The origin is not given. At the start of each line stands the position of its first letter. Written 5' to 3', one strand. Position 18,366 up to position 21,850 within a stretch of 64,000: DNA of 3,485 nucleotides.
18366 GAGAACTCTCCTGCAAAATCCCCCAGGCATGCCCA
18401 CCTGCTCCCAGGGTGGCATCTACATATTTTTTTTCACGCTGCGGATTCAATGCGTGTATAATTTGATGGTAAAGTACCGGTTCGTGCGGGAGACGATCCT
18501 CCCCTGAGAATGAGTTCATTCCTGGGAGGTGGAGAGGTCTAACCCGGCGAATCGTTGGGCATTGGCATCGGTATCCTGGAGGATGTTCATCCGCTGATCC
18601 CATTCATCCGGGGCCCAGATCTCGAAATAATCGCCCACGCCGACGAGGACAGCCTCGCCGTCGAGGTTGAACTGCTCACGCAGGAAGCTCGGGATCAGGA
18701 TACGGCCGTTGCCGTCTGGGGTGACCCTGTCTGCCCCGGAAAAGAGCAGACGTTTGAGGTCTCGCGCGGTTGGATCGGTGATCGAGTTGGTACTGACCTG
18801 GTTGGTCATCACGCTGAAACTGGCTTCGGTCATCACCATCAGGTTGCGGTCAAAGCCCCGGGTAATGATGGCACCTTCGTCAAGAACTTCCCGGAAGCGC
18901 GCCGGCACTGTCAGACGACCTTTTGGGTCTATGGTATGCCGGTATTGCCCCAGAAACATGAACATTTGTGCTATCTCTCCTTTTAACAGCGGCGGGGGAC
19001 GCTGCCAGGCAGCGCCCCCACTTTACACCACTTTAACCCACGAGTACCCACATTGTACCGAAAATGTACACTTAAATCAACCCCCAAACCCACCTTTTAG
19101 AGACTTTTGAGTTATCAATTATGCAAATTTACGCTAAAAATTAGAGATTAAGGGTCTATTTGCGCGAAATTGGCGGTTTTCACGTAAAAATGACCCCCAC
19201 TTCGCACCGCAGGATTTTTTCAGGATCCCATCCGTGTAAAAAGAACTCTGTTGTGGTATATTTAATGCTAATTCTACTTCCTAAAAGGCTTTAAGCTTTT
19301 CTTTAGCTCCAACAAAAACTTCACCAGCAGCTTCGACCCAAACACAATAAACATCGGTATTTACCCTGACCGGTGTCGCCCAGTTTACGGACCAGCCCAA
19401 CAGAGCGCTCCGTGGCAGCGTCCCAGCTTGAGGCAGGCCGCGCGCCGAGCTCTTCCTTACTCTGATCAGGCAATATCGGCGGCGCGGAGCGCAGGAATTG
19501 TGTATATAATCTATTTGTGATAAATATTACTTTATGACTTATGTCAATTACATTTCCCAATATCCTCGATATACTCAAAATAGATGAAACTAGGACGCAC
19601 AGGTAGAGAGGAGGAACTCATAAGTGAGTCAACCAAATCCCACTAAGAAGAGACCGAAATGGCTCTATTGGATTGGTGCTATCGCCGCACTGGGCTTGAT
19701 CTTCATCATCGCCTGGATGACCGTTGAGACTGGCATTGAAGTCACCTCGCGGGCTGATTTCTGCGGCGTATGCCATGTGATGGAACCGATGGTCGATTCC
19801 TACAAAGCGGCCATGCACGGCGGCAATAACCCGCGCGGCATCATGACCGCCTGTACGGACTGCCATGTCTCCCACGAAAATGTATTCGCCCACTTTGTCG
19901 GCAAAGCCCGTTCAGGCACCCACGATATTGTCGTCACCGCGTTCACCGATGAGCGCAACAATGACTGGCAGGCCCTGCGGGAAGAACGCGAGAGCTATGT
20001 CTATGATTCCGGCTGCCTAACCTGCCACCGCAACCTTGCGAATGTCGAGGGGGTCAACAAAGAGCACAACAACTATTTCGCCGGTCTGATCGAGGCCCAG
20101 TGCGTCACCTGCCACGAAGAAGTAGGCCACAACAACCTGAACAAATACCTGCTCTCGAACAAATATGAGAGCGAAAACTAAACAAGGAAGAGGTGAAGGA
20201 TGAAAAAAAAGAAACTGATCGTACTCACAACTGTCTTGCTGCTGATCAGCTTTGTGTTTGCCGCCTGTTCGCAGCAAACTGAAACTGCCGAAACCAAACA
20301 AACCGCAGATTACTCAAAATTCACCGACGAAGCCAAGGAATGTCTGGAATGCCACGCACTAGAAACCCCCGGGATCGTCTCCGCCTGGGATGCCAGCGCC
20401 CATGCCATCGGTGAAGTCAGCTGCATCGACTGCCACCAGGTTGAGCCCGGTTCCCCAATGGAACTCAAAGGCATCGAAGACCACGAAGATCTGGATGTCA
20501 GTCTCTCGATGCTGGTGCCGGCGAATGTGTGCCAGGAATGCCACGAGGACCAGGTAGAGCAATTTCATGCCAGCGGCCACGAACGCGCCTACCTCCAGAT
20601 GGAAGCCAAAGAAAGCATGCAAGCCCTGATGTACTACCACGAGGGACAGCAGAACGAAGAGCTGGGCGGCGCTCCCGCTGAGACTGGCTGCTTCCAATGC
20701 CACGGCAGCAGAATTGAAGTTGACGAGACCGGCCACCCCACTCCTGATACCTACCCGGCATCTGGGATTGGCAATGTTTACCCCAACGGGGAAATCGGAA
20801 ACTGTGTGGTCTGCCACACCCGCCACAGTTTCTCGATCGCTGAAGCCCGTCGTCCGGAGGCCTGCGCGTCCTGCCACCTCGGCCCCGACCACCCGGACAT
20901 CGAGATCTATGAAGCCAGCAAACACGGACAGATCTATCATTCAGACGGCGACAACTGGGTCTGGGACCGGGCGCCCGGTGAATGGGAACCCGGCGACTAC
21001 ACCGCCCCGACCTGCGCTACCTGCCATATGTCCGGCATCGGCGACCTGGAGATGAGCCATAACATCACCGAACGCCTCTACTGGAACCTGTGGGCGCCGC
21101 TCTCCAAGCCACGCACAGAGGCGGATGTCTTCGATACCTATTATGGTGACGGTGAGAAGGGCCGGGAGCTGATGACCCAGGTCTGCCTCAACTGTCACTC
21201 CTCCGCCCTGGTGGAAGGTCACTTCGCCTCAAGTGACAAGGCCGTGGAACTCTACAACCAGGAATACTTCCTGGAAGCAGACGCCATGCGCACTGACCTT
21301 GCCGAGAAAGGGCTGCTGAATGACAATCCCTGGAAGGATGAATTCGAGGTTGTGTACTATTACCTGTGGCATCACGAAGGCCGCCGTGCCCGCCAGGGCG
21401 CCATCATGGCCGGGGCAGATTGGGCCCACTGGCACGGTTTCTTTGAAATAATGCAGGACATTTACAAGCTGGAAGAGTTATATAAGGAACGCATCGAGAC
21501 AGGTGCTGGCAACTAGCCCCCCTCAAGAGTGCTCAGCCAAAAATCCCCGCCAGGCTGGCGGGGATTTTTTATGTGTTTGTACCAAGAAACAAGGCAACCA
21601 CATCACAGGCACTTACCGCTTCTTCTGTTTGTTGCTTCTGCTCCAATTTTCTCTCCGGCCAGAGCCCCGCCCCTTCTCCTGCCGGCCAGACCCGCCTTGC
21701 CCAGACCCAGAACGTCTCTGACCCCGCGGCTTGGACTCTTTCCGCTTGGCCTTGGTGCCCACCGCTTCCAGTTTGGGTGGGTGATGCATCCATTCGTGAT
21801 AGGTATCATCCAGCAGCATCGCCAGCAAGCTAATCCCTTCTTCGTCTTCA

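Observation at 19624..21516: NapC/NrfH-type quinol dehydrogenase plus a lipoprotein octaheme cytochrome c (HAO-family-like): a compact respiratory reductase module next to the dcw cluster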

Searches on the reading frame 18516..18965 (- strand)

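Call 34: search_protein_families(library=pfam, proteins=[window:18516-18965:-], max_evalue=0.00001)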
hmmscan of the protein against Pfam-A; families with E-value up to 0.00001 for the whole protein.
window:18516-18965:- (149 aa): 1 family
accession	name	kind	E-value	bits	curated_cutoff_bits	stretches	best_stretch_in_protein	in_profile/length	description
PF02381.23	MraZ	-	3.7e-30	104.1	23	2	74-130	1-57/72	MraZ protein, putative antitoxin-like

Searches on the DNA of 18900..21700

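Call 59: search_rna_families(source=window, start=18900, end=21700, threshold=evalue, max_evalue=1)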
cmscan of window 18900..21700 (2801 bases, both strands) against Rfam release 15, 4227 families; matches with E-value up to 1: 2.
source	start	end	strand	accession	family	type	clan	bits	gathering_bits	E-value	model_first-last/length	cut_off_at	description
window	21524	21571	+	RF01470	rli38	Gene; sRNA;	-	28.7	49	0.31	1-150/150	no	Listeria sRNA rli38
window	21545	21586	+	RF02401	ClpQY_promoter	Cis-reg;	-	21.7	42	0.094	1-44/57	no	ClpQY promoter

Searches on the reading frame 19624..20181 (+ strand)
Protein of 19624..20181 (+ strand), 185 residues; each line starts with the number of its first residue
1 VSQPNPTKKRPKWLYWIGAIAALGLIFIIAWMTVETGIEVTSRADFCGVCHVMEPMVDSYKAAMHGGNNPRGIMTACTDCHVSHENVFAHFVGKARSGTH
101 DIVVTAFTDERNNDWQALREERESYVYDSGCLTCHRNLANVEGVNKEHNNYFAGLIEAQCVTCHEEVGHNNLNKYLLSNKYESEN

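Call 3: search_protein_families(library=pfam, proteins=[window:19624-20181:+], max_evalue=0.01)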
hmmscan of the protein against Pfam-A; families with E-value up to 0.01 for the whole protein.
window:19624-20181:+ (185 aa): 8 families
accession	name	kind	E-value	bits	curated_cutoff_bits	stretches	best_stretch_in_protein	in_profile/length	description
PF03264.19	Cytochrom_NNT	-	2.3e-23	83.3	24.1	1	19-172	11-172/174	NapC/NirT cytochrome c family, N-terminal region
PF14537.11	Cytochrom_c3_2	-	6.4e-08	33.4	25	1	121-166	19-66/79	Cytochrome c3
PF09699.15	Paired_CXXCH_1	-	2e-06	27.8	20.6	0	76-92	8-24/41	Doubled CXXCH motif (Paired_CXXCH_1)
PF22113.1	Mtrc-MtrF_II-IV_dom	-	1.1e-05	25.5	30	1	44-171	6-134/176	Outer membrane cytochrome MtrC/MtrF-like, domains II/IV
PF13447.11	Multi-haem_cyto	-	9.9e-05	22.2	21.9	1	129-180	86-138/269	Seven times multi-haem cytochrome CxxCH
PF02085.21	Cytochrom_CIII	-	0.00033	21.4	22.9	0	41-85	43-86/101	Class III cytochrome C family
PF14522.11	Cytochrome_C7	-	0.00052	20.2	24.8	0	75-164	14-66/67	Cytochrome c7 and related cytochrome c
PF13435.11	Cytochrome_C554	-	0.0014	20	20.8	1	76-164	1-83/84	Cytochrome c554 and c-prime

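Call 4: search_protein_families(library=ncbifam, proteins=[window:19624-20181:+], max_evalue=0.01)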
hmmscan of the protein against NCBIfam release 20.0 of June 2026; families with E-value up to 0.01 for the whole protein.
window:19624-20181:+ (185 aa): 9 families
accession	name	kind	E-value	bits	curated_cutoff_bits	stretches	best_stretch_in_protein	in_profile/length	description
TIGR03153.1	cytochr_NrfH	equivalog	3e-21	75.9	134.2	1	22-169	7-138/138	cytochrome c nitrite reductase small subunit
NF011606.0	PRK15032.1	equivalog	2.4e-12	46.7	455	1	9-85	9-85/390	pentaheme c-type cytochrome TorC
TIGR02161.1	napC_nirT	subfamily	6.3e-12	45.8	310.6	1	10-170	11-180/185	periplasmic nitrate (or nitrite) reductase c-type cytochrome, NapC/NirT family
TIGR02162.1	torC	equivalog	3.6e-11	43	478.2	1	10-170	9-179/387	pentaheme c-type cytochrome TorC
NF007906.0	PRK10617.1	equivalog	9.7e-10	38.6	349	1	17-87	26-97/200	cytochrome c-type protein NapC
NF047727.1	4hemeCytCCctA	equivalog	0.00087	19.4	180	0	130-166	59-89/109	tetraheme c-type cytochrome CctA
TIGR03508.1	decahem_SO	subfamily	0.0013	18.2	192.2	0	39-88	65-108/258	DmsE family decaheme c-type cytochrome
NF008659.0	PRK11659.1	equivalog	0.0058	16.3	184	0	109-170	31-88/188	cytochrome c nitrite reductase pentaheme subunit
TIGR01905.1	paired_CXXCH_1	subfamily_domain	0.0087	16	25.2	0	158-178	7-25/41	doubled CXXCH domain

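Call 23: search_solved_structures(query=window:19624-20181:+, max_evalue=1, show_alignments=3)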
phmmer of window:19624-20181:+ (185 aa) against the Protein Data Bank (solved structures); distinct sequences matched with E-value up to 1: 5.
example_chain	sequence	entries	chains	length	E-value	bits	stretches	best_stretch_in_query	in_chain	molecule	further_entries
2j7a_C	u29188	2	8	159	1.6e-09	40.9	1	22-171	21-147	CYTOCHROME C QUINOL DEHYDROGENASE NRFH | NAPC/NIRT CYTOCHROME C FAMILY PROTEIN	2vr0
4fas_A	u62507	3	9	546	0.0011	21.9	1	128-179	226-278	Hydroxylamine oxidoreductase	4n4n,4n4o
1fgj_A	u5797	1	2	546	0.0022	20.9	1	128-179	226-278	HYDROXYLAMINE OXIDOREDUCTASE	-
6m0p_A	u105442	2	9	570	0.0068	19.3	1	128-179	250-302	Aerobic hydroxylamine oxidoreductase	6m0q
5ug1_A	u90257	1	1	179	0.83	12.5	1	90-156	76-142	Acyltransferase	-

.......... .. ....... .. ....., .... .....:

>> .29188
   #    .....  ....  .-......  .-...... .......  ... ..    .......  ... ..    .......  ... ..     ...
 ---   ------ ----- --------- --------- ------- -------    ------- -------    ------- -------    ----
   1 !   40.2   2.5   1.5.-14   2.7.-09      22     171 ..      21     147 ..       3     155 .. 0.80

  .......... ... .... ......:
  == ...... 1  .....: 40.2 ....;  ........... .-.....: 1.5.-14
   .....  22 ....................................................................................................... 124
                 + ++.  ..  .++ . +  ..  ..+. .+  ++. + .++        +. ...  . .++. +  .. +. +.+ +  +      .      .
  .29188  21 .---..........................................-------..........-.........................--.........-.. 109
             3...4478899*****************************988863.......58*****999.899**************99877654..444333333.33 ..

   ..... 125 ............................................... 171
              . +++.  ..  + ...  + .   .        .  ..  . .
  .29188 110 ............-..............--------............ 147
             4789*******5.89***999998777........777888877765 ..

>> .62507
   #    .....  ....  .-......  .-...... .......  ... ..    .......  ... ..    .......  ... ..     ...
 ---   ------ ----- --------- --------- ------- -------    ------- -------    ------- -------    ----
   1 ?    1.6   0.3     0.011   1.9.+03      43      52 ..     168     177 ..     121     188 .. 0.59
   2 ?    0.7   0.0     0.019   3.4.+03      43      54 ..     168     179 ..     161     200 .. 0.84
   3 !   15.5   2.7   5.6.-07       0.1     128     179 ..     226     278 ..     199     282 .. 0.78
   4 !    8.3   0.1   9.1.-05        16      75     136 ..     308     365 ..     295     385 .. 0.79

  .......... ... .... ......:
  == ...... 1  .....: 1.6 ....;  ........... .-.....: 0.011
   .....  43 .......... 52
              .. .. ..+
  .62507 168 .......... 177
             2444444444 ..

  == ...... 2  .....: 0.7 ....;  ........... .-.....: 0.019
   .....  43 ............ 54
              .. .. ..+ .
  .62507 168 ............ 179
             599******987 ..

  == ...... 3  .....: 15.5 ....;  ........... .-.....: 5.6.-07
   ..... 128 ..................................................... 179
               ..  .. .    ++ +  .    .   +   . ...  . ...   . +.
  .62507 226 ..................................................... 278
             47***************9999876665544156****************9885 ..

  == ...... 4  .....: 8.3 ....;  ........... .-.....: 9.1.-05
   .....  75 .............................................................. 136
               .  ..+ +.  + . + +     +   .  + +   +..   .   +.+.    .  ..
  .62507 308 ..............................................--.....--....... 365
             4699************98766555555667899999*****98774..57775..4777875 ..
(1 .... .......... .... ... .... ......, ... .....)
